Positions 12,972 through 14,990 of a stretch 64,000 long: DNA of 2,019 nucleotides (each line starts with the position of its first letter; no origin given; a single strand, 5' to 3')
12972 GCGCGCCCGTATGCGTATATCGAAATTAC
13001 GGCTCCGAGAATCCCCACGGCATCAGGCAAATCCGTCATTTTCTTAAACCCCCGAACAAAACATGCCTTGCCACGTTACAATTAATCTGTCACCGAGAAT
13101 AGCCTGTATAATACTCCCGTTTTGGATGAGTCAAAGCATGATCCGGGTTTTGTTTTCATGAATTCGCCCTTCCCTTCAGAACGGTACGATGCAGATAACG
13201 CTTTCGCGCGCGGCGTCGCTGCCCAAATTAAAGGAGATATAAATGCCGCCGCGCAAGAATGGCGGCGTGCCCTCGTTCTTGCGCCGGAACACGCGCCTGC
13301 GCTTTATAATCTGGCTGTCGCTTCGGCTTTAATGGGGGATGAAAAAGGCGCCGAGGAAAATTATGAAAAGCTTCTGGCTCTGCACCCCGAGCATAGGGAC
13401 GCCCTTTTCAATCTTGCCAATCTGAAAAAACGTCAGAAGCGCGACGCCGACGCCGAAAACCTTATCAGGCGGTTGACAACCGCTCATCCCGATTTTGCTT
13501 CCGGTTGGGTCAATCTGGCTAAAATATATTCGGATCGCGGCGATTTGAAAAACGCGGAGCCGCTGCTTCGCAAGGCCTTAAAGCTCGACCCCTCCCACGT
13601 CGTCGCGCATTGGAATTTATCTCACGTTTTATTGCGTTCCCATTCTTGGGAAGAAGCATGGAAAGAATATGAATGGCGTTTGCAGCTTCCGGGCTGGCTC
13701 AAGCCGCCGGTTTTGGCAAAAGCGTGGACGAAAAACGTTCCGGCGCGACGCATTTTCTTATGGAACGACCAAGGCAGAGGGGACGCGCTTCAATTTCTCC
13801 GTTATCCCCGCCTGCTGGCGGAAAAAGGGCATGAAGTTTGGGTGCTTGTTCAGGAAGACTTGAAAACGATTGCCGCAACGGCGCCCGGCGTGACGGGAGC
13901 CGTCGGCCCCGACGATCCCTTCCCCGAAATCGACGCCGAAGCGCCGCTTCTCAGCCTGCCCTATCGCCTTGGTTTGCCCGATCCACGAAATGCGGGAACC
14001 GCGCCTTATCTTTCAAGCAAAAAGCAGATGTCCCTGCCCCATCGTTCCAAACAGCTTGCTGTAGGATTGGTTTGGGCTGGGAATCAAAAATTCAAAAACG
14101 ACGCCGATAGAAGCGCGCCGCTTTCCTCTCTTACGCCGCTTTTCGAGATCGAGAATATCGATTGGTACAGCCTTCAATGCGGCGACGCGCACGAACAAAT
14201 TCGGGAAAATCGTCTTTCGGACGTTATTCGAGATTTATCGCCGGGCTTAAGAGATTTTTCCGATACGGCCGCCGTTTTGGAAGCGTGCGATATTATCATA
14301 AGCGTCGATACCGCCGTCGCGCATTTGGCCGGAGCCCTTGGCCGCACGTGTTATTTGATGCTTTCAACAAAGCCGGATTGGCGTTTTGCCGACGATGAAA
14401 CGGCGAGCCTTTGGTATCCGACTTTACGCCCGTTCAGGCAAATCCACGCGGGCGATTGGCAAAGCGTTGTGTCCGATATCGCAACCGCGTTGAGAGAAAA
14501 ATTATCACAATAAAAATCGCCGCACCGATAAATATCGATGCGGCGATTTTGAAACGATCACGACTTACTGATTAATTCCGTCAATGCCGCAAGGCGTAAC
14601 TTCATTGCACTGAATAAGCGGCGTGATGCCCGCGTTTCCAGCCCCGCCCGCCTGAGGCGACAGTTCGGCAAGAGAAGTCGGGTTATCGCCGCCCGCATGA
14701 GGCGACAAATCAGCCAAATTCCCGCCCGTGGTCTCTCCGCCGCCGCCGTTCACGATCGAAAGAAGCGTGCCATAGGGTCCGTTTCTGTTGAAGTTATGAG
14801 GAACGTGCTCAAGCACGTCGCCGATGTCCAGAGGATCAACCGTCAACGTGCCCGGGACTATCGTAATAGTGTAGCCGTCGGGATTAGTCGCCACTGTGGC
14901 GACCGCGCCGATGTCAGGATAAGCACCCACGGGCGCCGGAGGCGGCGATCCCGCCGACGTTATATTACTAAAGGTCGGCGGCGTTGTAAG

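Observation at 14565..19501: Divergently arranged two-partner secretion pair with a compact, repeat-built TpsA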

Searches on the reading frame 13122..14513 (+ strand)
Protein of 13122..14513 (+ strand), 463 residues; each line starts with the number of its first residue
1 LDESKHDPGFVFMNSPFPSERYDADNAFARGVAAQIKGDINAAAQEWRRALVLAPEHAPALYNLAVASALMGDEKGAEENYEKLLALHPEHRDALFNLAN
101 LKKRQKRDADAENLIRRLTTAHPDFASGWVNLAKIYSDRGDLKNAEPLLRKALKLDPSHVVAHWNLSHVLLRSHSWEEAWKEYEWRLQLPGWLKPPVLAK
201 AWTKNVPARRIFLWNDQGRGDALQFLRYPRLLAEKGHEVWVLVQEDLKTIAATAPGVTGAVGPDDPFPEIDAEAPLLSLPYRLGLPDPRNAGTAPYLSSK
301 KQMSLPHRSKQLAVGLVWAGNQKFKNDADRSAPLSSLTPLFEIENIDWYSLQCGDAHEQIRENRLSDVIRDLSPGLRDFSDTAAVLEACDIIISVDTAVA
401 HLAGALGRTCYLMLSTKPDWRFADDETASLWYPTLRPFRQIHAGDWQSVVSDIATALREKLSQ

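Call 6: search_protein_families(library=pfam, proteins=[window:13122-14513:+], max_evalue=0.01)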
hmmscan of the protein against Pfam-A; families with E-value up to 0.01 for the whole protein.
window:13122-14513:+ (463 aa): 22 families
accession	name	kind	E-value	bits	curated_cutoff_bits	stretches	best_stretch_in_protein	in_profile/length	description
PF07719.23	TPR_2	-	1.4e-18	65.8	27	2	126-159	1-34/34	Tetratricopeptide repeat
PF14559.12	TPR_19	-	6.1e-16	58.9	25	2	72-125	5-58/68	Tetratricopeptide repeat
PF00515.34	TPR_1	-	7.9e-16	57.6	27.8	2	126-159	1-34/34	Tetratricopeptide repeat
PF13431.12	TPR_17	-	1e-14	53.9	24.4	0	48-78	3-33/34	Tetratricopeptide repeat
PF13181.12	TPR_8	-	7.2e-14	51.1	25.7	1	127-159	2-34/34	Tetratricopeptide repeat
PF13428.12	TPR_14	-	1.8e-13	50.1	23.5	3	128-165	3-40/44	Tetratricopeptide repeat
PF13414.12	TPR_11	-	5.4e-13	48.9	26.8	2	37-72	7-42/42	TPR repeat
PF13432.12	TPR_16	-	6.7e-13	49.3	32.7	2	76-124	15-63/65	Tetratricopeptide repeat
PF13174.12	TPR_6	-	2.7e-09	37.5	26.3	0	60-90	2-32/33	Tetratricopeptide repeat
PF13176.12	TPR_7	-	1.5e-08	34.5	27.9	1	129-159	2-34/36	Tetratricopeptide repeat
PF13424.12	TPR_12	-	3.2e-08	34.1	30.1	2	58-117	3-70/77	Tetratricopeptide repeat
PF24575.1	TPR_Slam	-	4.8e-08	33.8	35.2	0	27-67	50-90/104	Surface lipoprotein assembly modifier, N-terminal TPR repeats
PF23914.1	TPR_CcmH_CycH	-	1.1e-07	32.3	42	1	120-175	44-99/158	Cytochrome c-type biogenesis protein H TPR domain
PF25063.1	ARM_TT21_C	-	5.9e-07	30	35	1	79-185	42-154/209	Tetratricopeptide repeat protein 21 C-terminal ARM domain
PF13374.12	TPR_10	-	1.4e-05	25.3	27.5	1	131-154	7-30/42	Tetratricopeptide repeat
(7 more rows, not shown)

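Call 7: search_protein_families(library=ncbifam, proteins=[window:13122-14513:+], max_evalue=0.01)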
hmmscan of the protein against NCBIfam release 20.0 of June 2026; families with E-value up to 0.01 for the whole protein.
window:13122-14513:+ (463 aa): 24 families
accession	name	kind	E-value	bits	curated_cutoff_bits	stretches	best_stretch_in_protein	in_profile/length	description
TIGR02917.1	PEP_TPR_lipo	equivalog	2e-21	75.7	312.2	1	29-184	470-625/899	XrtA/PEP-CTERM system TPR-repeat protein PrsT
NF033762.1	social_mot_Tgl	equivalog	2.7e-14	53.1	225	1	17-112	24-120/252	social motility TPR repeat lipoprotein Tgl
NF033920.0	C39_PA2778_fam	equivalog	1.1e-13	51.2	150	2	72-157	170-255/255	PA2778 family cysteine peptidase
NF033758.1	gliding_GltE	equivalog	5.3e-12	45.4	225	1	44-163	72-191/411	adventurous gliding motility TPR repeat lipoprotein GltE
TIGR02521.1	type_IV_pilW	equivalog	1.3e-11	44.5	154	2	126-187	31-92/234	type IV pilus biogenesis/stability protein PilW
NF040959.1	MamA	equivalog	2.1e-10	40.4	200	2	19-106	66-153/204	magnetosome protein MamA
NF047507.1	TPR_BatC_Lepto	exception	9.3e-10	38.3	175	2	60-111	98-149/214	TPR repeat-containing protein BatC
NF047558.1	TPR_END_plus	domain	5.8e-09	35.8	32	2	129-159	2-32/56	TPR end-of-group domain-containing protein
NF002725.1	PRK02603.1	equivalog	6.8e-08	32.7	143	1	24-112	35-126/173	photosystem I assembly protein Ycf3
TIGR02552.1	LcrH_SycD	equivalog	5.3e-07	29.4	104.8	0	22-86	50-114/136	SycD/LcrH family type III secretion system chaperone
TIGR02795.1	tol_pal_ybgF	equivalog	1.3e-06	29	90.1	1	16-92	31-110/119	tol-pal system protein YbgF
TIGR04510.1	mod_pep_cyc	subfamily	1.7e-06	26.8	400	1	22-183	396-559/814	putative peptide modification system cyclase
NF008757.0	PRK11788.1-5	equivalog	8.2e-06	25.2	363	1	76-184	125-238/388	lipopolysaccharide assembly protein LapB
NF008520.0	PRK11447.1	equivalog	1.2e-05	23.4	858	1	30-178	357-513/1157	cellulose synthase complex outer membrane protein BcsC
TIGR03939.1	PGA_TPR_OMP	equivalog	2.7e-05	22.6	366.65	1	90-181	393-484/800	poly-beta-1,6 N-acetyl-D-glucosamine export porin PgaA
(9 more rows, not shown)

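Call 90: search_solved_structures(query=window:13122-14513:+, max_evalue=1)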
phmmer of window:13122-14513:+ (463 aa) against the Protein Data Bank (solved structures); distinct sequences matched with E-value up to 1: 151 (the best 60 are shown).
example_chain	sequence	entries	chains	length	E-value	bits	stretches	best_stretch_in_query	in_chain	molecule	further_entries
9qhb_A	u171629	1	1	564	1.3e-64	222.1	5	36-181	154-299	Engineered tetratricopeptide repeat protein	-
7ntf_A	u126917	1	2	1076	2.9e-37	131.9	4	37-178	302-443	Isoform 1 of UDP-N-acetylglucosamine--peptide N-acetylglucosaminyltransferase 110 kDa subu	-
7yea_A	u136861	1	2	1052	4.5e-37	131.3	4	38-170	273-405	UDP-N-acetylglucosamine--peptide N-acetylglucosaminyltransferase 110 kDa subunit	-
7yeh_B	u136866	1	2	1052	4.6e-37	131.3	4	37-172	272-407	UDP-N-acetylglucosamine--peptide N-acetylglucosaminyltransferase 110 kDa subunit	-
1w3b_A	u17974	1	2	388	1.7e-32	116.2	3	37-170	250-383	UDP-N-ACETYLGLUCOSAMINE--PEPTIDE N-ACETYLGLUCOSAMINYLTRANSFERASE 110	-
6eou_A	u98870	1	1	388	2.8e-32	115.5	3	37-170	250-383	UDP-N-acetylglucosamine--peptide N-acetylglucosaminyltransferase 110 kDa subunit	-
8bu0_A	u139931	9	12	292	2.2e-30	109.3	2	30-183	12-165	Consensus tetratricopeptide repeat protein | Crystal structure of an 8-repeat consensus TPR superhelix with Zinc. | Monomer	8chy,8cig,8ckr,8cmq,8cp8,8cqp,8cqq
9qhc_A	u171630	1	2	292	3e-29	105.5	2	31-183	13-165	Engineered tetratricopeptide repeat protein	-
5lwv_A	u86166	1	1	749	7.5e-19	71.3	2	37-177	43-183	Host cell factor 1,UDP-N-acetylglucosamine--peptide N-acetylglucosaminyltransferase 110 kD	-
5lvv_A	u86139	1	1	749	1.9e-18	69.9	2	38-177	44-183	UDP-N-acetylglucosamine--peptide N-acetylglucosaminyltransferase 110 kDa subunit,UDP-N-ace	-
7y4i_A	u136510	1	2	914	1.2e-16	64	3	31-170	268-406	Probable UDP-N-acetylglucosamine--peptide N-acetylglucosaminyltransferase SPINDLY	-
8dtf_A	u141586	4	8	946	1.8e-16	63.4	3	31-171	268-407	Probable UDP-N-acetylglucosamine--peptide N-acetylglucosaminyltransferase SPINDLY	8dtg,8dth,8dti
7obi_A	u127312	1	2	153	6.6e-15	58.3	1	35-169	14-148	CTPR-rv4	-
8cm9_A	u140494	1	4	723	1.5e-14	57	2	86-172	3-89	UDP-N-acetylglucosamine--peptide N-acetylglucosaminyltransferase 110 kDa subunit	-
6tka_AAA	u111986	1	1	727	3e-14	56.1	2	89-179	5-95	UDP-N-acetylglucosamine--peptide N-acetylglucosaminyltransferase 110 kDa subunit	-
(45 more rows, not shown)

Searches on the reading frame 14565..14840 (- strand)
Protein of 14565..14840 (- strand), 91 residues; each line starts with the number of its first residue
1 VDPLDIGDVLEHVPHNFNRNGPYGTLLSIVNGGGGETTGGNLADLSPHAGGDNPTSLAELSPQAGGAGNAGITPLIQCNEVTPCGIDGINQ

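Call 105: search_protein_representatives(alignment_id=A5)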
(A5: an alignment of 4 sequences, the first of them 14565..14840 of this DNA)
Query: 4 sequences, 391 profile positions. Proteins with E-value up to 0.001 (for the whole library): 462; up to 1e-10: 180; up to 1e-30: 33. The best 150 are listed.
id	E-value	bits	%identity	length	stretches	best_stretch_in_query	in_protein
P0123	4.4e-235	796.6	-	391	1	1-391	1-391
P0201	2.0e-149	514.6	-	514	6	114-223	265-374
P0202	3.4e-90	319.6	-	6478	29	7-149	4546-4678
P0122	4.2e-53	197.5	-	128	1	267-391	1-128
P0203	6.4e-51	190.3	-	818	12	107-228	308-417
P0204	2.6e-50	188.3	-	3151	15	7-169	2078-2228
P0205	3.6e-50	187.8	-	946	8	8-309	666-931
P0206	6.4e-49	183.7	-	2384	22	119-323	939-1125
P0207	6.3e-47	177.1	-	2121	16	194-309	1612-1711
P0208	6.8e-46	173.7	-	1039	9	8-193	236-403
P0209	5.1e-45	170.9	-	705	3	73-307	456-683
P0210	4.7e-44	167.7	-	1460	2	18-210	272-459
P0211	7.8e-42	160.4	-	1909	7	8-149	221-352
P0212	2.1e-41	159.0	-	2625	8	3-151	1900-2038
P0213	3.6e-40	154.9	-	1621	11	8-241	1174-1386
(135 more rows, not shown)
